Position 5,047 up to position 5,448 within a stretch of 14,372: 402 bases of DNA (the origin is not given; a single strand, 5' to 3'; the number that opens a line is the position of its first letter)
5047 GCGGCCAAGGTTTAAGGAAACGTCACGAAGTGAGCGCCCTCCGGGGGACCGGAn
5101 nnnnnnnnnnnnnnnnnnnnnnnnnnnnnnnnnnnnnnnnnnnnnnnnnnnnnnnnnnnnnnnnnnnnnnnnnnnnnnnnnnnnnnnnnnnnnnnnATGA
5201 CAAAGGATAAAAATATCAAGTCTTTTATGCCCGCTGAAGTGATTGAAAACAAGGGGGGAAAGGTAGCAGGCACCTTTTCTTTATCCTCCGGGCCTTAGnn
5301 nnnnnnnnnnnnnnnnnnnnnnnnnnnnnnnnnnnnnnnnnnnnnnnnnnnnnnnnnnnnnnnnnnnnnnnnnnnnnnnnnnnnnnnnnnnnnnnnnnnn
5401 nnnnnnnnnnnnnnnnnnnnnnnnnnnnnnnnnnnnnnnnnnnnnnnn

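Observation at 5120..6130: A/T-rich islet with a leaderless higB/higA toxin-antitoxin pair and a MITE-like insertion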

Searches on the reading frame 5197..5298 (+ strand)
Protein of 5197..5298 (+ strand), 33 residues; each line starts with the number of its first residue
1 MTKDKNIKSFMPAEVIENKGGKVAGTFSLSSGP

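Call 31: search_protein_families(library=pfam, proteins=[window:5197-5298:+], max_evalue=0.01)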
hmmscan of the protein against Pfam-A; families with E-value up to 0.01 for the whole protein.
window:5197-5298:+ (33 aa): 0 families

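Call 43: search_protein_families(library=ncbifam, proteins=[window:5197-5298:+], max_evalue=0.01)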
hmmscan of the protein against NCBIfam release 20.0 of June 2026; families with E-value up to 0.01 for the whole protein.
window:5197-5298:+ (33 aa): 0 families

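Call 88: search_protein_representatives(protein=window:5197-5295:+)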
Query: 33 residues. Proteins with E-value up to 0.001 (for the whole library): 1; up to 1e-10: 1; up to 1e-30: 0. The best 1 are listed.
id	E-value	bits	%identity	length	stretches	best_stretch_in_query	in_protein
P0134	8.6e-14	63.8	100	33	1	1-33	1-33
